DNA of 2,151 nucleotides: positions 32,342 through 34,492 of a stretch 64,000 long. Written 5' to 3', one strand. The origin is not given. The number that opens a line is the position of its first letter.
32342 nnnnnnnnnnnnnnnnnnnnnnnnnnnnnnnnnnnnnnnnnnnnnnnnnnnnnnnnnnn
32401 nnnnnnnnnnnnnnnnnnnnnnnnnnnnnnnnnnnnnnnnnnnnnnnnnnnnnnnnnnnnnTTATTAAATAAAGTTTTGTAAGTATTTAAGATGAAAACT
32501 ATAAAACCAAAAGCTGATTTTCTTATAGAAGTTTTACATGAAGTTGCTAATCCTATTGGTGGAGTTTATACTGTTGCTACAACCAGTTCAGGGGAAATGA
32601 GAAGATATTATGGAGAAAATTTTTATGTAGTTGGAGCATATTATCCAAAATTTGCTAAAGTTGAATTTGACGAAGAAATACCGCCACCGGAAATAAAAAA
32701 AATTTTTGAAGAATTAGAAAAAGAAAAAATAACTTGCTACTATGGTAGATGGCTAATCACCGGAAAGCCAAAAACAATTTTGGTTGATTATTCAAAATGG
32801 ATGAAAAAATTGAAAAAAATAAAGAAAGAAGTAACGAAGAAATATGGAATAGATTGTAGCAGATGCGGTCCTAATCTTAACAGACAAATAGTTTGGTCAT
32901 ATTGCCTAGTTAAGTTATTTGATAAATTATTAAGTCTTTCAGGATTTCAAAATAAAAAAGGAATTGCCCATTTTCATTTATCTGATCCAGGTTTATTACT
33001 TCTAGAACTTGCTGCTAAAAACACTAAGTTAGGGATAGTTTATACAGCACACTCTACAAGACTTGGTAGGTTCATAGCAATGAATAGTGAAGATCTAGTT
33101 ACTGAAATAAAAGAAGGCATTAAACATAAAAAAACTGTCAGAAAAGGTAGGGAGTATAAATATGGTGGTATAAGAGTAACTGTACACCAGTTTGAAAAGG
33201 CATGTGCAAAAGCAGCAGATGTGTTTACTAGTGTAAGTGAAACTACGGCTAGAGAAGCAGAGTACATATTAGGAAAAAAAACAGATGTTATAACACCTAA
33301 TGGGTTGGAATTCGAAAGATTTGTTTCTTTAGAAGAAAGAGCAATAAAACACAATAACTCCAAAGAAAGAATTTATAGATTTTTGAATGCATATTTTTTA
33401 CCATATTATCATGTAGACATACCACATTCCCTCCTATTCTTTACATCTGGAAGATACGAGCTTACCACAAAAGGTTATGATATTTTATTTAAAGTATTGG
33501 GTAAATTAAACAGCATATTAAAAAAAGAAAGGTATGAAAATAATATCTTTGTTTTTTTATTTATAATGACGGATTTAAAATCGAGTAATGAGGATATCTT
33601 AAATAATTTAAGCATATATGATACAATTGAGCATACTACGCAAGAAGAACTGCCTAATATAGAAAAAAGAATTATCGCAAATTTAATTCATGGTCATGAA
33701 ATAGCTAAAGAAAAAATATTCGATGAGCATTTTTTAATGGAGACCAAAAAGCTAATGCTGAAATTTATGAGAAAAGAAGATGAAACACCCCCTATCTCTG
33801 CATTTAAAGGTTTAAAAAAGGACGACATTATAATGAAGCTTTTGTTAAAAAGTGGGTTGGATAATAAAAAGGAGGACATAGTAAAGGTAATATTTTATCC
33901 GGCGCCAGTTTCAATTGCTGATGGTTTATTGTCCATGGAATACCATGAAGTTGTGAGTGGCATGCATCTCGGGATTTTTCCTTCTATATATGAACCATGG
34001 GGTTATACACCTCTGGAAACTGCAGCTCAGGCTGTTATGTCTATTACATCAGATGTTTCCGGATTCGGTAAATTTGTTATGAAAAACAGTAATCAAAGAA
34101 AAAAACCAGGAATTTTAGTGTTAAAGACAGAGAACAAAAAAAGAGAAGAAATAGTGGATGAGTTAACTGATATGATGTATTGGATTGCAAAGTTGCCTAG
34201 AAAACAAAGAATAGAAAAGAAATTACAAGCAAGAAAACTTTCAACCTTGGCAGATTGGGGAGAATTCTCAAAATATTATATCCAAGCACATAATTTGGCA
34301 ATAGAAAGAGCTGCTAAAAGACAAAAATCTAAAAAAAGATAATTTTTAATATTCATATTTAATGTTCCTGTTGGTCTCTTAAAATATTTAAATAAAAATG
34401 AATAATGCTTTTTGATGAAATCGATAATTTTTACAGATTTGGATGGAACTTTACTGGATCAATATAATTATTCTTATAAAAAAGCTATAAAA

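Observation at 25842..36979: Sugar and compatible-solute island in a reduced archaeal genome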

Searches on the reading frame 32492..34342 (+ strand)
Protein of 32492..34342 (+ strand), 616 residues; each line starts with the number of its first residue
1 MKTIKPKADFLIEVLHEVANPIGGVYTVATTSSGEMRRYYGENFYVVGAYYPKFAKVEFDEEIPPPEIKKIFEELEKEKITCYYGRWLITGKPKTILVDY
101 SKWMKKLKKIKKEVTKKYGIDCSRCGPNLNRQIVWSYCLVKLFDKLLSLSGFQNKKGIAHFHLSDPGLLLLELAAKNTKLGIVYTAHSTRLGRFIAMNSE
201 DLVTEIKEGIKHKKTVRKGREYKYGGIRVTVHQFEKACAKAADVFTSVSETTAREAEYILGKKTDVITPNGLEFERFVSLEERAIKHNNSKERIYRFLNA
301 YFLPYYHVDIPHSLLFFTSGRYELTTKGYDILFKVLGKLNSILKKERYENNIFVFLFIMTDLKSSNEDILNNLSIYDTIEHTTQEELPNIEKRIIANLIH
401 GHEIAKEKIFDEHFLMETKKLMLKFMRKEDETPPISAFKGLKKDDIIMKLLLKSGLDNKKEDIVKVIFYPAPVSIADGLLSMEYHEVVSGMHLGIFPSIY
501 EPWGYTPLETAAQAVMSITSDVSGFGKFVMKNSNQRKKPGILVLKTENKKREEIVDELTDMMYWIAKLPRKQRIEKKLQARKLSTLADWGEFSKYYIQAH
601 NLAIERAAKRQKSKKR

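Call 3: search_protein_families(library=pfam, proteins=[window:32492-34342:+], max_evalue=0.01)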
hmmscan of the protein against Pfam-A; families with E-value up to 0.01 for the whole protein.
window:32492-34342:+ (616 aa): 5 families
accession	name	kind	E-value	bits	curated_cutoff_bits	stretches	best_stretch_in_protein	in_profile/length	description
PF05693.19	Glycogen_syn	-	7.4e-115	385.4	27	1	13-608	1-587/639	Glycogen synthase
PF00534.26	Glycos_transf_1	-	9.5e-05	22.4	26.4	1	485-539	87-136/172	Glycosyl transferases group 1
PF13439.12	Glyco_transf_4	-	0.00054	20.5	28.5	1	158-273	75-167/170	Glycosyltransferase Family 4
PF13692.12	Glyco_trans_1_4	-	0.00087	20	27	1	484-545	70-125/142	Glycosyl transferases group 1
PF20706.3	GT4-conflict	-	0.0073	15.8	26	0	488-563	279-356/385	Family 4 Glycosyltransferase in conflict systems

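Call 4: search_protein_families(library=ncbifam, proteins=[window:32492-34342:+], max_evalue=0.01)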
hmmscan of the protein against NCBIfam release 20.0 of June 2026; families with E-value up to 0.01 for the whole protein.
window:32492-34342:+ (616 aa): 2 families
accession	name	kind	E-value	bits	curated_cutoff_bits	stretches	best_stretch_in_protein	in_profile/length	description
TIGR02149.1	glgA_Coryne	subfamily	0.00057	19.1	302.4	1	476-560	269-347/391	glycogen synthase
TIGR02095.1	glgA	subfamily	0.0044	15.7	328.45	0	483-599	361-473/477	glycogen/starch synthase, ADP-glucose type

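Call 13: search_solved_structures(query=window:32492-34342:+, max_evalue=0.001)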
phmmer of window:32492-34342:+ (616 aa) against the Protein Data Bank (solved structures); distinct sequences matched with E-value up to 0.001: 12.
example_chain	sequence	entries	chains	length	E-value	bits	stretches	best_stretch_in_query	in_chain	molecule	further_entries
8cvx_A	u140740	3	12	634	8.2e-88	298.4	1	10-608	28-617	Glycogen [starch] synthase, muscle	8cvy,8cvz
7q0b_A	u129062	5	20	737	1.4e-87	297.6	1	10-608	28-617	Glycogen [starch] synthase, muscle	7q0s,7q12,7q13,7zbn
8z0a_A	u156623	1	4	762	1.6e-87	297.5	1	10-608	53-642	Glycogen [starch] synthase, muscle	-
4qlb_A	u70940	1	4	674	3.5e-86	293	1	6-607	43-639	Probable glycogen [starch] synthase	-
5uw0_A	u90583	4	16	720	4.1e-77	263.1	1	10-608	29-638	Glycogen [starch] synthase isoform 2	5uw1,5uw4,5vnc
4kqm_A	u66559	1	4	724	4.1e-77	263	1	10-608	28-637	Gsy2p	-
6u77_A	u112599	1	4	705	5.2e-77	262.7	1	10-608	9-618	Glycogen [starch] synthase isoform 2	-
5ux7_A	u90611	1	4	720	5.6e-77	262.6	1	10-608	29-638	Glycogen [starch] synthase isoform 2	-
5suk_A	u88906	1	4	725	5.7e-77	262.6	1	10-608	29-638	Glycogen [starch] synthase isoform 2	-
4kq1_A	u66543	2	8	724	2.7e-76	260.3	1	10-608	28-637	Gsy2p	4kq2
3nb0_A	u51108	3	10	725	2.8e-76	260.3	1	10-608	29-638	Glycogen [starch] synthase isoform 2 | PROTEIN (Glycogen [starch] synthase isoform 2)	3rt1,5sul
3naz_A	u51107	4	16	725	6.7e-75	255.7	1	10-608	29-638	Glycogen [starch] synthase isoform 2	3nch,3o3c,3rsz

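Call 15: find_related_loci(query=window:32492-34342:+, collection=genome_contigs, flank=10000)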
Query window:32492-34342:+ (616 aa) in genome_contigs; peptide patterns used: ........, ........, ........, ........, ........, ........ (x = any residue, [..] = any of these).
371 stretches matched a pattern; 1 encode a relative of the query (tblastn E <= 1e-3); 1 distinct loci.
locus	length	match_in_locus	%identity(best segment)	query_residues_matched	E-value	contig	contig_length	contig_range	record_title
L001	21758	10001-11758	39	4-606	8e-126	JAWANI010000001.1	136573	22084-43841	MAG: Candidatus Woesearchaeota archaeon isolate SRBZ-2_201901_bins_195 SRBZ-2_201901_bins_195_scaffold_1, whole genome s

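Call 16: find_homologous_proteins(query=window:32492-34342:+, max_evalue=1e-20)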
Query window:32492-34342:+ (616 aa): 166 proteins with E <= 1e-20 among 8000 candidates; the best 120 are listed.
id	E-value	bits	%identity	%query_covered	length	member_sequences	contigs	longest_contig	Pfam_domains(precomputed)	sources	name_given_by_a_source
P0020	0.0e+0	1388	100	100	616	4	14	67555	PF05693.20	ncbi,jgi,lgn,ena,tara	jgi:glycogen(starch) synthase|tara:strand:- start:14282 stop:16132 length:1851 start_codon:yes stop_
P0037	0.0e+0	1149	81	100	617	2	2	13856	PF05693.20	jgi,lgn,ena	-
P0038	1.6e-275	933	68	100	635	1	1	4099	PF00534.27,PF05693.20,PF13692.13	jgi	-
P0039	2.1e-273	926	66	100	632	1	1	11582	PF00534.27,PF05693.20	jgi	jgi:glycogen(starch) synthase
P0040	1.2e-254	864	63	100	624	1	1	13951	PF00534.27,PF05693.20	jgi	-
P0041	9.3e-253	858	62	100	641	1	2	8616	PF05693.20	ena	-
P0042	1.5e-251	854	62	100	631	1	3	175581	PF00534.27,PF05693.20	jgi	-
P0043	2.8e-246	837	61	100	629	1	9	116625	PF00534.27,PF05693.20,PF13692.13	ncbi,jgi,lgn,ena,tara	tara:strand:+ start:7312 stop:9201 length:1890 start_codon:yes stop_codon:yes gene_type:complete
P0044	1.5e-243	828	61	100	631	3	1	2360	PF05693.20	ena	-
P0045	1.0e-242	825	63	95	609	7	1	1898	PF00534.27,PF05693.20,PF13692.13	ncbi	-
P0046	1.2e-239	815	62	99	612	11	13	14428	PF00534.27,PF05693.20,PF08323.18,PF13439.13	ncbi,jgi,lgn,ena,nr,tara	ncbi:MAG: glycogen/starch synthase [Candidatus Woesearchaeota archaeon]|jgi:glycogen(starch) synthas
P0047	6.5e-233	793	59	100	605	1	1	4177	PF00534.27,PF05693.20,PF13439.13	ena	-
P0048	8.4e-231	786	58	99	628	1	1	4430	PF00534.27,PF05693.20,PF13692.13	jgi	-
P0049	1.0e-230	785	59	99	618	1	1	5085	PF00534.27,PF05693.20,PF08323.18,PF13692.13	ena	-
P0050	1.2e-230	785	58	100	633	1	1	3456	PF05693.20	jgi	jgi:glycogen(starch) synthase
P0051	6.8e-229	779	57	100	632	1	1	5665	PF00534.27,PF05693.20,PF13692.13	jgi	-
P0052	1.8e-226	771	58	99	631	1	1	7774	PF05693.20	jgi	-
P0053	2.1e-224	764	55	100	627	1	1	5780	PF00534.27,PF05693.20,PF13439.13,PF13692.13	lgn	-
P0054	1.6e-221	755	55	99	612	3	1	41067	PF00534.27,PF05693.20,PF13692.13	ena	-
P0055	6.1e-218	743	54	99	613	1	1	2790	PF00534.27,PF05693.20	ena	-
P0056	8.2e-215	733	52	99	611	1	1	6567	PF00534.27,PF05693.20,PF13692.13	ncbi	-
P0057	1.4e-211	722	53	99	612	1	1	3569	PF00534.27,PF05693.20,PF13692.13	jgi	jgi:glycogen(starch) synthase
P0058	6.5e-210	717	53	100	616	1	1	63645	PF00534.27,PF05693.20,PF13439.13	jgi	jgi:glycogen(starch) synthase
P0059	1.6e-206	705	52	99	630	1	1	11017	PF05693.20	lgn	-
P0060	1.8e-206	705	52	99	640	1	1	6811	PF05693.20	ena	-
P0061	4.8e-205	700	51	99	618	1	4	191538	PF00534.27,PF05693.20,PF13692.13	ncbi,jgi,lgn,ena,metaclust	metaclust:\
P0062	1.2e-204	699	51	99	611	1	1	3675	PF00534.27,PF05693.20,PF13692.13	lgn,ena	-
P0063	2.5e-204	698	51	99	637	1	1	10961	PF05693.20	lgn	-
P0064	3.0e-199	681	49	100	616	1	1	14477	PF00534.27,PF05693.20,PF20706.4,PF13692.13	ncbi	-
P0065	4.9e-199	681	50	99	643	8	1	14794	PF00534.27,PF05693.20,PF20706.4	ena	-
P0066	2.3e-195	669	52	99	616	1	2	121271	PF05693.20,PF13439.13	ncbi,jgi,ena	-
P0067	6.0e-194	664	48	99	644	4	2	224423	PF00534.27,PF05693.20,PF20706.4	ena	-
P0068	1.5e-191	656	48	100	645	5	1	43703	PF00534.27,PF05693.20,PF20706.4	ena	-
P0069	2.0e-191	656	47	99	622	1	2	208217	PF00534.27,PF05693.20,PF13692.13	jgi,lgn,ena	-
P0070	1.1e-167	577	46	98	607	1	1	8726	PF00534.27,PF05693.20,PF13439.13,PF20706.4,PF13692.13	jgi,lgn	-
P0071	1.8e-163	563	42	99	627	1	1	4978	PF00534.27,PF05693.20,PF13439.13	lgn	-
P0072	1.4e-155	537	45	98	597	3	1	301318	PF00534.27,PF05693.20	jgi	-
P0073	4.0e-155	536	43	98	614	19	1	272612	PF00534.27,PF05693.20,PF13439.13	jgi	-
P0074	8.6e-154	531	44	98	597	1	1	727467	PF00534.27,PF05693.20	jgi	jgi:glycogen(starch) synthase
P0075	2.3e-153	530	44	99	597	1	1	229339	PF00534.27,PF05693.20,PF13692.13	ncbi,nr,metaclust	ncbi:hypothetical protein A3K64_02365 [Candidatus Micrarchaeota archaeon RBG_16_36_9]|nr:MAG: hypoth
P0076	2.6e-153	530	44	98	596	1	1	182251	PF00534.27,PF05693.20,PF20706.4,PF13692.13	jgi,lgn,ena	-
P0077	9.9e-153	528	43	98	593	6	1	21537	PF00534.27,PF05693.20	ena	-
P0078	1.6e-152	527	43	98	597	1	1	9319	PF00534.27,PF05693.20,PF13692.13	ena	-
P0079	7.2e-152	525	43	98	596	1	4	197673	PF00534.27,PF05693.20,PF13692.13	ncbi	-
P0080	9.7e-152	524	43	98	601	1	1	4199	PF00534.27,PF05693.20,PF13692.13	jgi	jgi:glycogen synthase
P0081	2.7e-150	520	42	99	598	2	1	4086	PF00534.27,PF05693.20,PF20706.4,PF13692.13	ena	-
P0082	3.1e-150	519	43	99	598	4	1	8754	PF00534.27,PF05693.20,PF13692.13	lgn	-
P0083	4.1e-150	519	42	98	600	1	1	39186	PF00534.27,PF05693.20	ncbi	ncbi:MAG: hypothetical protein V1678_03510 [Candidatus Aenigmatarchaeota archaeon]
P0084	1.4e-149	517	44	98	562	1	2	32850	PF05693.20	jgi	-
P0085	5.3e-149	515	42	98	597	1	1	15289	PF00534.27,PF05693.20,PF13692.13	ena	-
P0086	1.7e-148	514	43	98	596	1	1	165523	PF00534.27,PF05693.20,PF20706.4,PF13692.13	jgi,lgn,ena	-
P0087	4.5e-147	509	43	99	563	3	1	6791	PF00534.27,PF05693.20,PF08323.18,PF13692.13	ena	-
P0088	6.9e-147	508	44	99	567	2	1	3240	PF00534.27,PF05693.20,PF08323.18,PF13692.13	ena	-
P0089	1.9e-146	507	43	98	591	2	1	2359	PF00534.27,PF05693.20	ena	-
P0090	5.8e-146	505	42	99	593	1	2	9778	PF00534.27,PF05693.20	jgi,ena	-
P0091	1.2e-145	504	40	98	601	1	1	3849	PF00534.27,PF05693.20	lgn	-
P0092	2.0e-145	504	42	98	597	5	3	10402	PF05693.20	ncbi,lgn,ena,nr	ncbi:MAG: hypothetical protein L6275_02295 [Candidatus Portnoybacteria bacterium]|nr:hypothetical pr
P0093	2.1e-145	504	41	98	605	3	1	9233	PF05693.20,PF08323.18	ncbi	ncbi:MAG: glycogen/starch synthase [archaeon]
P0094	2.2e-145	503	41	98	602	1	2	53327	PF00534.27,PF05693.20,PF20706.4,PF13692.13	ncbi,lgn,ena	-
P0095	3.7e-145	503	46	58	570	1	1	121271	PF00534.27,PF05693.20,PF08323.18,PF13692.13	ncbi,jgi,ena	-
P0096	5.9e-144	499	58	24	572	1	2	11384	PF00534.27,PF05693.20,PF08323.18,PF13692.13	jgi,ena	-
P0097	3.6e-142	493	43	58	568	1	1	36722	PF00534.27,PF05693.20,PF08323.18,PF13439.13,PF13692.13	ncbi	-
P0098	1.5e-141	491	41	98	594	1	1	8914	PF00534.27,PF05693.20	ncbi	-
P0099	2.1e-141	490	40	98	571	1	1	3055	PF00534.27,PF05693.20,PF08323.18,PF13439.13,PF13692.13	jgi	jgi:phosphorylase/glycogen(starch) synthase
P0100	2.8e-141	490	40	97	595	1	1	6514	PF00534.27,PF05693.20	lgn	-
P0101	4.2e-141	489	41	98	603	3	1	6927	PF00534.27,PF05693.20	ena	-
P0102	5.6e-141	489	42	98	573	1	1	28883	PF00534.27,PF05693.20,PF08323.18,PF13439.13,PF13692.13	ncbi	-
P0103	1.3e-140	488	40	99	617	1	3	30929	PF05693.20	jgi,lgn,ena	-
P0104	1.5e-140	488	40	97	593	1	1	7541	PF00534.27,PF05693.20,PF08323.18,PF20706.4,PF13692.13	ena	-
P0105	2.5e-140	487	42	98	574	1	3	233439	PF00534.27,PF05693.20,PF08323.18,PF13439.13,PF13692.13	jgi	-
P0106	5.8e-140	486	51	27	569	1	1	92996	PF00534.27,PF05693.20,PF08323.18,PF13439.13,PF13692.13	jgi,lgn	-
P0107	6.6e-140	485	39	98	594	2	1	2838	PF00534.27,PF05693.20,PF08323.18,PF13692.13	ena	-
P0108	2.1e-139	484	40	98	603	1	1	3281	PF00534.27,PF05693.20,PF13692.13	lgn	-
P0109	2.3e-139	484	40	98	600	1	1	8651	PF00534.27,PF05693.20,PF08323.18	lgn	-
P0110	2.9e-139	483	42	97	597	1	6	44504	PF00534.27,PF05693.20,PF08323.18,PF13692.13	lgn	-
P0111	1.1e-138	481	42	100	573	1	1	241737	PF00534.27,PF05693.20,PF08323.18,PF13692.13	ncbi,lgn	-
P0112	2.2e-138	480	40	97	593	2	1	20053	PF00534.27,PF05693.20,PF08323.18,PF20706.4,PF13692.13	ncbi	-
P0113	8.8e-138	478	38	99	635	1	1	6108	PF00534.27,PF05693.20,PF08323.18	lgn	-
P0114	3.3e-137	476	38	98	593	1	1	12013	PF00534.27,PF05693.20,PF13692.13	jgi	jgi:glycogen synthase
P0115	4.0e-137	476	40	98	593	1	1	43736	PF00534.27,PF05693.20,PF20706.4,PF13692.13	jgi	jgi:glycogen(starch) synthase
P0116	3.0e-136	473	41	99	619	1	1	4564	PF00534.27,PF05693.20,PF13439.13,PF20706.4,PF13692.13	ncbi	ncbi:glycosyltransferase [Candidatus Altiarchaeota archaeon]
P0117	4.0e-136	473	37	99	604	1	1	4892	PF00534.27,PF05693.20,PF08323.18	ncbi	-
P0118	6.1e-136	472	38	98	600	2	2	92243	PF00534.27,PF05693.20,PF08323.18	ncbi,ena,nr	ncbi:MAG: glycogen/starch synthase [Candidatus Pacebacteria bacterium]|nr:glycogen/starch synthase [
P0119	9.8e-136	472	41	100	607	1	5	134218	PF00534.27,PF05693.20,PF08323.18,PF13692.13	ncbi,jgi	-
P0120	2.0e-135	471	39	97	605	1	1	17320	PF00534.27,PF05693.20,PF08323.18,PF13692.13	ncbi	-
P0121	4.2e-135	469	39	98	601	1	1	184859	PF00534.27,PF05693.20,PF20706.4,PF13692.13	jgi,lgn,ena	-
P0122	5.5e-135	469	40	98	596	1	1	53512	PF00534.27,PF05693.20,PF20706.4,PF13692.13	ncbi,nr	ncbi:hypothetical protein KY366_02630 [Candidatus Woesearchaeota archaeon]|nr:hypothetical protein [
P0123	2.2e-134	467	41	98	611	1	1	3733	PF00534.27,PF05693.20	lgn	-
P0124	1.0e-133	465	38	97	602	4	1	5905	PF00534.27,PF05693.20,PF08323.18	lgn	-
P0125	1.5e-133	464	38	99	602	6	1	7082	PF05693.20,PF08323.18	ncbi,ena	-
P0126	1.5e-133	464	39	98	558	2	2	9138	PF00534.27,PF05693.20,PF13579.13,PF08323.18,PF13439.13,PF13692.13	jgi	jgi:phosphorylase/glycogen(starch) synthase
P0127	7.6e-133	462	40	98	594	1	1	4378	PF00534.27,PF05693.20,PF08323.18,PF13692.13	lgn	-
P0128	7.7e-133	462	40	98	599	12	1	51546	PF00534.27,PF05693.20,PF20706.4,PF13692.13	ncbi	-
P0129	8.8e-133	462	40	98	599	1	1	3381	PF00534.27,PF05693.20,PF20706.4,PF13692.13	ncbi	-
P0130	3.5e-132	460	39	97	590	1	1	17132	PF05693.20,PF08323.18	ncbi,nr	ncbi:MAG: glycogen/starch synthase, partial [Patescibacteria group bacterium]|nr:glycogen/starch syn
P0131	6.6e-132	459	41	98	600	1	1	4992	PF00534.27,PF05693.20,PF08323.18,PF13692.13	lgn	-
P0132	1.2e-131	458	39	98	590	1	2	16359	PF00534.27,PF05693.20,PF08323.18,PF13692.13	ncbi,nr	ncbi:MAG: glycogen/starch synthase [Nanoarchaeota archaeon]|nr:glycogen/starch synthase [Nanoarchaeo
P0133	1.9e-131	457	38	98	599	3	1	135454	PF05693.20,PF08323.18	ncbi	-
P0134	1.9e-130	454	38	97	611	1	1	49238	PF00534.27,PF05693.20,PF13692.13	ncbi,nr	ncbi:hypothetical protein JW898_05335 [Candidatus Woesearchaeota archaeon]|nr:hypothetical protein [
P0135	3.7e-130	453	37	98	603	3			PF05693.20,PF08323.18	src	-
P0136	1.6e-129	451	39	98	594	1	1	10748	PF00534.27,PF05693.20,PF20706.4,PF13692.13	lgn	-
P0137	6.0e-129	449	39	98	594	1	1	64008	PF00534.27,PF05693.20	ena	-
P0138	6.2e-129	449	38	97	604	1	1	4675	PF00534.27,PF05693.20,PF08323.18,PF13692.13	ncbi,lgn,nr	ncbi:MAG: glycogen/starch synthase [archaeon]|nr:glycogen/starch synthase [archaeon]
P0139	1.3e-128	448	39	97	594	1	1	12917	PF00534.27,PF05693.20,PF08323.18,PF13692.13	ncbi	-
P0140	3.6e-128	447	40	97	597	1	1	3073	PF00534.27,PF05693.20,PF08323.18,PF20706.4,PF13692.13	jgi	jgi:glycogen(starch) synthase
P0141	6.8e-128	446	38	98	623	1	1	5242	PF00534.27,PF05693.20,PF13692.13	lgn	-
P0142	7.2e-128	446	37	99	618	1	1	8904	PF00534.27,PF05693.20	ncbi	-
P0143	2.4e-127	444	37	98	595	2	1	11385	PF00534.27,PF05693.20,PF13692.13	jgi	jgi:glycogen(starch) synthase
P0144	2.5e-127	444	54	59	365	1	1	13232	PF00534.27,PF05693.20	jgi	-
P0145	3.8e-127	443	37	98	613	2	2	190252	PF00534.27,PF05693.20,PF13692.13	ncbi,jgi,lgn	jgi:glycogen synthase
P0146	4.1e-127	443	38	98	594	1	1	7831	PF00534.27,PF05693.20,PF08323.18,PF20706.4,PF13692.13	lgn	-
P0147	7.5e-127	442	38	98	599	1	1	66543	PF00534.27,PF05693.20,PF13692.13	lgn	-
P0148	1.3e-126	441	39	98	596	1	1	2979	PF00534.27,PF05693.20,PF13692.13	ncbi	-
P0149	2.2e-126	441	39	97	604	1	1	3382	PF00534.27,PF05693.20,PF08323.18,PF20706.4,PF13692.13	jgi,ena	jgi:glycogen(starch) synthase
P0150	2.4e-126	441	37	98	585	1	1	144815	PF00534.27,PF05693.20,PF08323.18,PF13439.13,PF20706.4,PF13692.13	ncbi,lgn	-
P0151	1.0e-125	438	38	92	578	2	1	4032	PF00534.27,PF05693.20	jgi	-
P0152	1.1e-125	438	37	99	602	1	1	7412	PF00534.27,PF05693.20,PF08323.18,PF13439.13,PF20706.4,PF13692.13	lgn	-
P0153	2.9e-125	437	38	98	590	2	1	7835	PF00534.27,PF05693.20,PF08323.18,PF13692.13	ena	-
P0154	4.1e-125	437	37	98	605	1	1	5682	PF00534.27,PF05693.20,PF13692.13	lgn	-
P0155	4.7e-125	436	38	97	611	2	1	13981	PF00534.27,PF05693.20,PF08323.18,PF20706.4,PF13692.13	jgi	-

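Call 18: find_encoding_contigs(protein=P0043, flank=10000, max_places=2)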
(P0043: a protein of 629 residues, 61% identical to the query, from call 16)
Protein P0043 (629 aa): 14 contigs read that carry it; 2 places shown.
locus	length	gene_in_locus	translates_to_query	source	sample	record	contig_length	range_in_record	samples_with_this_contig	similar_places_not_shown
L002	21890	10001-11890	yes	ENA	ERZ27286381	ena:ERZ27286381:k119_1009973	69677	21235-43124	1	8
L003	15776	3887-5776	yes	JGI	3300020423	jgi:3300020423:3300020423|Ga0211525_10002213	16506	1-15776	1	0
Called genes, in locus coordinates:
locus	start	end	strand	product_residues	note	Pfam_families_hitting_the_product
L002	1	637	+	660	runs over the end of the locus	PF00133:tRNA-synt_1, PF01406:tRNA-synt_1e, PF09334:tRNA-synt_1g, PF00133:tRNA-synt_1, PF08264:Anticodon_1, PF19303:Anticodon_3, PF01588:tRNA_bind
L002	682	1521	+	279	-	PF05552:MS_channel_1st_1, PF21088:MS_channel_1st (weak), PF00924:MS_channel_2nd, PF21082:MS_channel_3rd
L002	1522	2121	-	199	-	PF00177:Ribosomal_S7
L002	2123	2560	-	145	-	PF00164:Ribosom_S12_S23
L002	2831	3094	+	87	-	-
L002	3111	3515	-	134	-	-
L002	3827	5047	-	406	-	PF02441:Flavoprotein, PF04127:DFP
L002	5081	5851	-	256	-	PF02548:Pantoate_transf, PF13714:PEP_mutase (weak)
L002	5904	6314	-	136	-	PF02308:MgtC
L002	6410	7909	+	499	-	PF00535:Glycos_transf_2 (weak)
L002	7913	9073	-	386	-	PF13439:Glyco_transf_4, PF00534:Glycos_transf_1, PF13692:Glyco_trans_1_4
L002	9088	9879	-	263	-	PF00483:NTP_transferase, PF12804:NTP_transf_3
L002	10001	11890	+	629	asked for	PF05693:Glycogen_syn, PF00534:Glycos_transf_1 (weak), PF13692:Glyco_trans_1_4 (weak)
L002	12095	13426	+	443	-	PF04107:GCS2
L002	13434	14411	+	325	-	PF00291:PALP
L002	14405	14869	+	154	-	PF13673:Acetyltransf_10, PF00583:Acetyltransf_1, PF13508:Acetyltransf_7, PF08445:FR47 (faint)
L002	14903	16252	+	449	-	PF03738:GSP_synth (weak), PF14403:CP_ATPgrasp_2, PF04174:CP_ATPgrasp_1 (weak)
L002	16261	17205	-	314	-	PF14397:ATPgrasp_ST (faint), PF08443:RimK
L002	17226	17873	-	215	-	PF00483:NTP_transferase, PF01128:IspD, PF12804:NTP_transf_3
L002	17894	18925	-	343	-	PF01916:DS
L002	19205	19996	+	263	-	PF01026:TatD_DNase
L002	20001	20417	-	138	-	-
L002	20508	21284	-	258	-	-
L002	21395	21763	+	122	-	-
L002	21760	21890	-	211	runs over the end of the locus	PF14582:Metallophos_3 (faint), PF00149:Metallophos, PF12850:Metallophos_2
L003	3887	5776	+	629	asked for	PF05693:Glycogen_syn, PF00534:Glycos_transf_1 (weak), PF13692:Glyco_trans_1_4 (weak)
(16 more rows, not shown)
